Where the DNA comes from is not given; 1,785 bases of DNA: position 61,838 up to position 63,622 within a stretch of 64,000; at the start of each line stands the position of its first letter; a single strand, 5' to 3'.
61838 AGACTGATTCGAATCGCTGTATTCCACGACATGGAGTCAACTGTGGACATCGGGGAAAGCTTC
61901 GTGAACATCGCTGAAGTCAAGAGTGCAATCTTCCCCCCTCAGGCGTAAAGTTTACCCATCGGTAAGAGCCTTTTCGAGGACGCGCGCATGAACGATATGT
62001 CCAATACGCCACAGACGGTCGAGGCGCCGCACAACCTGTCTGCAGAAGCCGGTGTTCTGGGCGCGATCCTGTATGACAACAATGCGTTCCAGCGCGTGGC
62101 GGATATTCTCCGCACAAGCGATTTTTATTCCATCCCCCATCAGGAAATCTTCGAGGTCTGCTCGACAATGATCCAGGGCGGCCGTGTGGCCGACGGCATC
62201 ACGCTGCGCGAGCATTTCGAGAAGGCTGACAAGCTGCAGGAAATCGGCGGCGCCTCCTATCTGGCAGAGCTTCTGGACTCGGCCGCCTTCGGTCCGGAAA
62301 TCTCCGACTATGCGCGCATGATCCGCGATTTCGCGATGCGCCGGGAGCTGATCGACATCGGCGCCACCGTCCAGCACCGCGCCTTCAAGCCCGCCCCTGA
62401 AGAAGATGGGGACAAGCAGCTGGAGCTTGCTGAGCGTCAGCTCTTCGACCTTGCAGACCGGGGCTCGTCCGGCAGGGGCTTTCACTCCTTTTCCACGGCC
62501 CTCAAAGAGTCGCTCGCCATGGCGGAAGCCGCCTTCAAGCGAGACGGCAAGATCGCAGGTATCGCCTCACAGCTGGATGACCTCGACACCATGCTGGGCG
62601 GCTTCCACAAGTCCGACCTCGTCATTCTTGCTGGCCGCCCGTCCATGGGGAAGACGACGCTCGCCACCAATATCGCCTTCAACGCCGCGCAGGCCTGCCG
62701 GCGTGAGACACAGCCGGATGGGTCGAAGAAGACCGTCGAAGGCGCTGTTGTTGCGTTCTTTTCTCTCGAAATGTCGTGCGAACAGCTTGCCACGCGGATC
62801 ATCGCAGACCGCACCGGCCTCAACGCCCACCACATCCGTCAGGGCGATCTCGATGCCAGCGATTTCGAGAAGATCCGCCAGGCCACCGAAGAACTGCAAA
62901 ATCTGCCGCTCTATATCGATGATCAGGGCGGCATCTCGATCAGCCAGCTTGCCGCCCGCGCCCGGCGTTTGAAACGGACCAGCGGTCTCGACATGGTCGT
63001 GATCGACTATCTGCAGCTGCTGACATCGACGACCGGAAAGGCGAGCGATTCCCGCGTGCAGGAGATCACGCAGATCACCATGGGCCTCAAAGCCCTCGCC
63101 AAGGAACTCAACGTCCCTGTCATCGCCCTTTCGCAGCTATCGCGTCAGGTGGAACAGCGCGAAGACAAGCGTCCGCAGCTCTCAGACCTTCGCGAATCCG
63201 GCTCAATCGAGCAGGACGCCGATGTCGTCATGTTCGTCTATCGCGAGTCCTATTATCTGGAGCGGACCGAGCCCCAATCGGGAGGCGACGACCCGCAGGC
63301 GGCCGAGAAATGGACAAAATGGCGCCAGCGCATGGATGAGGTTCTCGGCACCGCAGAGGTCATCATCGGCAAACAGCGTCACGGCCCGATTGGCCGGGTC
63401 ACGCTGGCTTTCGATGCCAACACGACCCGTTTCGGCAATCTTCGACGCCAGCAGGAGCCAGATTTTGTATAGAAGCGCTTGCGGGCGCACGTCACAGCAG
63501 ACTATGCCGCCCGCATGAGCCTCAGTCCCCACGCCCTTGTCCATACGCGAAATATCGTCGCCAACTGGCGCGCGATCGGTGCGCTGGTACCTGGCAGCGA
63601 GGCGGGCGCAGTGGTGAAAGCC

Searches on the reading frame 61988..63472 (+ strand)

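Call 65: search_protein_families(library=pfam, proteins=[window:61988-63472:+], max_evalue=0.00001)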
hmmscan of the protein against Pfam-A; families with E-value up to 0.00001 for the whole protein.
window:61988-63472:+ (494 aa): 3 families
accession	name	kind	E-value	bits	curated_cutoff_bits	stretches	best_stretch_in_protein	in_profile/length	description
PF03796.21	DnaB_C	-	1.5e-102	342.8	27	1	191-484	1-255/255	DnaB-like helicase C terminal domain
PF00772.26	DnaB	-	2.6e-29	101.7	23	1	13-114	2-103/103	DnaB-like helicase N terminal domain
PF13481.12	AAA_25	-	2.5e-16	60.4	27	1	188-384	11-190/195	AAA domain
